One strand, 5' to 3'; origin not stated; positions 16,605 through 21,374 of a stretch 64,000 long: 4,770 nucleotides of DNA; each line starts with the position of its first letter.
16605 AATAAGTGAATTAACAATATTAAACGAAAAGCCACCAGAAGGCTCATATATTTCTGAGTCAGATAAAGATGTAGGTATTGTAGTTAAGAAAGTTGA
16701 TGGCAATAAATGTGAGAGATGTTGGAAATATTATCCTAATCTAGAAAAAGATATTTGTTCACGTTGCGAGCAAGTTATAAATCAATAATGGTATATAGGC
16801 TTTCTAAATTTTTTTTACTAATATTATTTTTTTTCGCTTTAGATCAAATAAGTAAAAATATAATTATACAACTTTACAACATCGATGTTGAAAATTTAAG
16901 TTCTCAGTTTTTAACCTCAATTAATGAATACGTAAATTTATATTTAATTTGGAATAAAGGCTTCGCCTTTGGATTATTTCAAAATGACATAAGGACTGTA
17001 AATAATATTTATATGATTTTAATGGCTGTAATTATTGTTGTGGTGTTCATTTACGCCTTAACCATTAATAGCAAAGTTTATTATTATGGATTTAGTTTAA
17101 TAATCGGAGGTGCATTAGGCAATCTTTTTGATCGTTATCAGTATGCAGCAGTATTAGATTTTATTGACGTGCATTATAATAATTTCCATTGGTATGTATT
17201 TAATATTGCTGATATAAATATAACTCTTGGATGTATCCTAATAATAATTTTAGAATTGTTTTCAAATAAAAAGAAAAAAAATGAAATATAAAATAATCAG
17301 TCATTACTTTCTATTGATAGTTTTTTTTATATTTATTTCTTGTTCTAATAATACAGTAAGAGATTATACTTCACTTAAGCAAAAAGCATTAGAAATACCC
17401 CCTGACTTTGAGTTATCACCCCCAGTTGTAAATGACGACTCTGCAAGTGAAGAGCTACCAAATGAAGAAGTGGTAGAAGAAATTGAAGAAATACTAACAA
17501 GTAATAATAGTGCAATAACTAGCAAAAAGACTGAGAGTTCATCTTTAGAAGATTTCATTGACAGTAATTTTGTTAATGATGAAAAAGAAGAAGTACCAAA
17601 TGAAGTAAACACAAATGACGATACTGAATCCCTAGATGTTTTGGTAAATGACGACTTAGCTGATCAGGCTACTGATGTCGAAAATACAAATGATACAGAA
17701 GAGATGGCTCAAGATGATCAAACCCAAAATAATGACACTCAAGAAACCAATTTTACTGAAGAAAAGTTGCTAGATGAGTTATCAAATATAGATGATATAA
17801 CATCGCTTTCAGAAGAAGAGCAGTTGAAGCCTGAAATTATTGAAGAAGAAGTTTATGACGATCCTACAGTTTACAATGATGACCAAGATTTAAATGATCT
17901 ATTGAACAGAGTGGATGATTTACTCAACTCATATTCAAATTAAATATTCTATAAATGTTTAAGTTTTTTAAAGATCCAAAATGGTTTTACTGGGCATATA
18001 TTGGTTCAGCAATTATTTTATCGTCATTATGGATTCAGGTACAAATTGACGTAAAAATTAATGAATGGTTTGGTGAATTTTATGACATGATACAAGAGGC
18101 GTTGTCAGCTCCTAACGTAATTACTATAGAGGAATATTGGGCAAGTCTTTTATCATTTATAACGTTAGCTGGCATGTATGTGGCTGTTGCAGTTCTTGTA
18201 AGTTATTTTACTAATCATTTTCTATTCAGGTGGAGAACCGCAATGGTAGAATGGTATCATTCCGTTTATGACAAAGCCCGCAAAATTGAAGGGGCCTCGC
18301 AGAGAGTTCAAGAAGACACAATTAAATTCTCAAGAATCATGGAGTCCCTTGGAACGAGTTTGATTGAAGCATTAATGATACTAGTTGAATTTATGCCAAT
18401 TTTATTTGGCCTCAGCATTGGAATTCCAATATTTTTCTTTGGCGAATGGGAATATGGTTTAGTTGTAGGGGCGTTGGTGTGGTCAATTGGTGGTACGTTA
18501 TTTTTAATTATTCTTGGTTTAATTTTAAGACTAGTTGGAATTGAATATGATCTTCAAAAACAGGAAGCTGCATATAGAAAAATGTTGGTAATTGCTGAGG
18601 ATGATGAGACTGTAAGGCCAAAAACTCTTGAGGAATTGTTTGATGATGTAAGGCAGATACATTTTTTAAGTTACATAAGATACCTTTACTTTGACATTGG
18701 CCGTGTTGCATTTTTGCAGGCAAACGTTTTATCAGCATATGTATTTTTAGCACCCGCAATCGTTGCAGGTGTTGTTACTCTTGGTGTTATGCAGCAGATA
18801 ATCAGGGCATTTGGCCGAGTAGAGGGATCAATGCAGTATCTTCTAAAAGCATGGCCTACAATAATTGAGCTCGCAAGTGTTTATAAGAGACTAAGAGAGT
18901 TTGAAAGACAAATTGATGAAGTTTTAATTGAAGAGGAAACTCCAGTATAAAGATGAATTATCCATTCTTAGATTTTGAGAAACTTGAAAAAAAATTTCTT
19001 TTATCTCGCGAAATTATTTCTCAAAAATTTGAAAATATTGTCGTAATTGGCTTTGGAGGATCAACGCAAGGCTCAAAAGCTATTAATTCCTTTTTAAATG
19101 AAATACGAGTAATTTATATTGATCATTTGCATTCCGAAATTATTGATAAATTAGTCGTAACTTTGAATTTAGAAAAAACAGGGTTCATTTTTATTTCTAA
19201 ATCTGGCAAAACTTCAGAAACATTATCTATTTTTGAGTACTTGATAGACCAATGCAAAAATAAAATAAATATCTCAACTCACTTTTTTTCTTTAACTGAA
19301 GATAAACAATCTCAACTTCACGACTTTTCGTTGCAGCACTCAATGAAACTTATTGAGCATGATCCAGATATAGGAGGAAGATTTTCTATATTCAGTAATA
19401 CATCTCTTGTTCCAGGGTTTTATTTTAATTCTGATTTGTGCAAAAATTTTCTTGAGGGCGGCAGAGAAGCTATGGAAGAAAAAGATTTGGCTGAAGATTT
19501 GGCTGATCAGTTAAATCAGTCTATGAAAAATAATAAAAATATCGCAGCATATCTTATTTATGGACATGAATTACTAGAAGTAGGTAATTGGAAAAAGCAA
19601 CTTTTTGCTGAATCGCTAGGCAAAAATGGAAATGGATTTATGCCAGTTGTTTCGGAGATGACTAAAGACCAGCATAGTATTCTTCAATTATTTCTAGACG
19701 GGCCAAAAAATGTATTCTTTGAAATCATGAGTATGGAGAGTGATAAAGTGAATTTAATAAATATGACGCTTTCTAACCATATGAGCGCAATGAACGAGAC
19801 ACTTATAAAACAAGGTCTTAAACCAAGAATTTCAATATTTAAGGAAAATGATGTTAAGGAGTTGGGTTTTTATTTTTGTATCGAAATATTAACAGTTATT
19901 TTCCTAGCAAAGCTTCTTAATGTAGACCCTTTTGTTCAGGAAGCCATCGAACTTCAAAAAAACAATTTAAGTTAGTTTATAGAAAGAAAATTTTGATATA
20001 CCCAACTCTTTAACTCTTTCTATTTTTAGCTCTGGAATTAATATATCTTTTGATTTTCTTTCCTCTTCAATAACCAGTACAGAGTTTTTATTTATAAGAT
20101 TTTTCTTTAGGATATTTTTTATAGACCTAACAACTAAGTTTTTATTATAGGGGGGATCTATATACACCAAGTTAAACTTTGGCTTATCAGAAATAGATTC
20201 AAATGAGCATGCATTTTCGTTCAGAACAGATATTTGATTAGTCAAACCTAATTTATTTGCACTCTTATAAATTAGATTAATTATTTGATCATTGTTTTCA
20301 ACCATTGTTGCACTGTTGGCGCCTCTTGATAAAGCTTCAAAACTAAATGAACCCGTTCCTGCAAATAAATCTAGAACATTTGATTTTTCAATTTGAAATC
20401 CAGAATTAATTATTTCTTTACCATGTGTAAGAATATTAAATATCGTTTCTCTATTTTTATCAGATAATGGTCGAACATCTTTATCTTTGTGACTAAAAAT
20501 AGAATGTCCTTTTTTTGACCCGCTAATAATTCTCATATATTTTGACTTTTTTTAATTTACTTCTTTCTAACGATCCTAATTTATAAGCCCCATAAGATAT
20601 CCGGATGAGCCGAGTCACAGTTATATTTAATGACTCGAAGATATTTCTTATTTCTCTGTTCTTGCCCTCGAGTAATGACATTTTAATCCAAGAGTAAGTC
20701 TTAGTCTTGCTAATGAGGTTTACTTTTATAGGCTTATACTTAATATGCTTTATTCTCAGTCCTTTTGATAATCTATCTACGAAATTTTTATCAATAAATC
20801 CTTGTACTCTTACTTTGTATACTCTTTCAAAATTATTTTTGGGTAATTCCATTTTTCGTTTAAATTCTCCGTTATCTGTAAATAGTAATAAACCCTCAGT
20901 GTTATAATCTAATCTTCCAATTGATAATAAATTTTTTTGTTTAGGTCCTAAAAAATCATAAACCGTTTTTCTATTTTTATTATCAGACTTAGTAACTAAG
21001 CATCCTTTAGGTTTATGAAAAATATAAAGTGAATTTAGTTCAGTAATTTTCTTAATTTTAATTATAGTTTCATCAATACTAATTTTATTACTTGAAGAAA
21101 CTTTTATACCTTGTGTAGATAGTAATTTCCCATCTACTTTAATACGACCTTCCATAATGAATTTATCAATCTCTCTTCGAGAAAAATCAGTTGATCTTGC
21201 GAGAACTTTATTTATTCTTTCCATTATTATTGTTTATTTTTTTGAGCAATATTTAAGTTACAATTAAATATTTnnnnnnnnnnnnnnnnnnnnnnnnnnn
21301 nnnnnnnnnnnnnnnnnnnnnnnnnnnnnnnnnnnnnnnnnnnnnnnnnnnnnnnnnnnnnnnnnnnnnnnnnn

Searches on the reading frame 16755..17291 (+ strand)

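Call 15: search_protein_families(library=pfam, proteins=[window:16755-17291:+], max_evalue=0.00001)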
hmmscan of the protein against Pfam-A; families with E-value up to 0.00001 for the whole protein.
window:16755-17291:+ (178 aa): 1 family
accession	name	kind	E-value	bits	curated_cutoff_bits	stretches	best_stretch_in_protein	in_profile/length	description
PF01252.23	Peptidase_A8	-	7e-31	107.8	25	1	23-168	2-141/142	Signal peptidase (SPase) II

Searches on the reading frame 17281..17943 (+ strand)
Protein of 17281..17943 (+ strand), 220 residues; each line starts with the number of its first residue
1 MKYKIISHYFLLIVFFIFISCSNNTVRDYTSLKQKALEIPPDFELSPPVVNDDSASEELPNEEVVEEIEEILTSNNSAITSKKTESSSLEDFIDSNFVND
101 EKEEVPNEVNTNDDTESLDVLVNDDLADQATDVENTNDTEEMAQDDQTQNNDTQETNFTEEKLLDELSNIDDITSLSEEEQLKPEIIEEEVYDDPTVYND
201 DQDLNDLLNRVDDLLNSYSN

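Call 15: search_protein_families(library=pfam, proteins=[window:17281-17943:+], max_evalue=0.00001)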
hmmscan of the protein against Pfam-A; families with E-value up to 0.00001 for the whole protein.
window:17281-17943:+ (220 aa): 0 families

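Call 104: search_protein_families(library=pfam, proteins=[window:17281-17940:+], max_evalue=1)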
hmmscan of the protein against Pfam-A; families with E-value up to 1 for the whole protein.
window:17281-17940:+ (220 aa): 2 families
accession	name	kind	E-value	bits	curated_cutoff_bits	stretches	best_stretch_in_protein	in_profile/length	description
PF15299.11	ALS2CR8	-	0.091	13.1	28.9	1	46-109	155-216/235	Amyotrophic lateral sclerosis 2 chromosomal region candidate gene 8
PF25228.1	Lips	-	0.75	8.3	27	1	80-161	251-332/892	Lips protein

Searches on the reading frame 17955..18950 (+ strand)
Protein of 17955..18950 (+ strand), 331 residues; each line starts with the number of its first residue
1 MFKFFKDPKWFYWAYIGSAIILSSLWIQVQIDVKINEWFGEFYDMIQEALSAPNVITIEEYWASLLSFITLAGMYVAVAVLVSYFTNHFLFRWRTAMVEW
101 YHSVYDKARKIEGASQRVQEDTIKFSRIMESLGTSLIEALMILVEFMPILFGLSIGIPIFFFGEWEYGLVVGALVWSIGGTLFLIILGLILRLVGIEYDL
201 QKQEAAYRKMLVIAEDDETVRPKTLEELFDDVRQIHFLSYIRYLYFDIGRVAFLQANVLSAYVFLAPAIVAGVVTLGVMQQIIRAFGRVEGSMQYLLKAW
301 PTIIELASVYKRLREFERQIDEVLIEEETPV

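Call 15: search_protein_families(library=pfam, proteins=[window:17955-18950:+], max_evalue=0.00001)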
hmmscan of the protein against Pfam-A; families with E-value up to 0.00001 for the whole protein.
window:17955-18950:+ (331 aa): 2 families
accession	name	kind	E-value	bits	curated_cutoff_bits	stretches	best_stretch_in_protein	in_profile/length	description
PF05992.17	SbmA_BacA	-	3.3e-140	467.5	24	1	9-320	3-314/315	SbmA/BacA-like family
PF06472.20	ABC_membrane_2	-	4.2e-11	43.2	24.4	1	19-211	18-200/269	ABC transporter transmembrane region 2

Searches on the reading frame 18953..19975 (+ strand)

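Call 15: search_protein_families(library=pfam, proteins=[window:18953-19975:+], max_evalue=0.00001)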
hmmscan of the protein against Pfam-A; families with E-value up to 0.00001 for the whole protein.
window:18953-19975:+ (340 aa): 1 family
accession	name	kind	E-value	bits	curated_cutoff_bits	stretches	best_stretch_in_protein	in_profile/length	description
PF00342.24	PGI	-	1.4e-12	47.5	22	1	24-225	94-309/486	Phosphoglucose isomerase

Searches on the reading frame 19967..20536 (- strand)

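Call 15: search_protein_families(library=pfam, proteins=[window:19967-20536:-], max_evalue=0.00001)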
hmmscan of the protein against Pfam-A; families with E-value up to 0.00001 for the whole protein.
window:19967-20536:- (189 aa): 3 families
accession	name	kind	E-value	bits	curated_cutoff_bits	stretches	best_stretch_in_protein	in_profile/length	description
PF03602.21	Cons_hypoth95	-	1e-42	146.3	24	1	1-187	1-182/182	Conserved hypothetical protein 95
PF02086.21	MethyltransfD12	-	5.1e-06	26.8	22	0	46-89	19-58/253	D12 class N6 adenine-specific DNA methyltransferase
PF13847.12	Methyltransf_31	-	9.2e-06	25.8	27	0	51-160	4-113/145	Methyltransferase domain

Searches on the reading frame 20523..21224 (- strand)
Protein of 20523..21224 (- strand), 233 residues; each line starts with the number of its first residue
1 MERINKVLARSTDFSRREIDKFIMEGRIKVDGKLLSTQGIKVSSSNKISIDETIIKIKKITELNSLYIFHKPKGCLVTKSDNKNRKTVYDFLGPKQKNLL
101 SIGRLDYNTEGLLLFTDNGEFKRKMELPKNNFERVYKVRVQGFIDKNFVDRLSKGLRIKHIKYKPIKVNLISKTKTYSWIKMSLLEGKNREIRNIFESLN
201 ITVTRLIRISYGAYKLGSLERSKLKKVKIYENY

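Call 16: search_protein_families(library=pfam, proteins=[window:20523-21224:-], max_evalue=0.00001)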
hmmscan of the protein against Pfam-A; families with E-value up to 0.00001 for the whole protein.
window:20523-21224:- (233 aa): 2 families
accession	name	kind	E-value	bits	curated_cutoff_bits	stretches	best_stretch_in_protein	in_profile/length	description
PF00849.27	PseudoU_synth_2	-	1.1e-20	74.8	26.8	1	66-197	2-151/152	RNA pseudouridylate synthase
PF01479.30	S4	-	1.6e-06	28.1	22.8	1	2-44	1-44/48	S4 domain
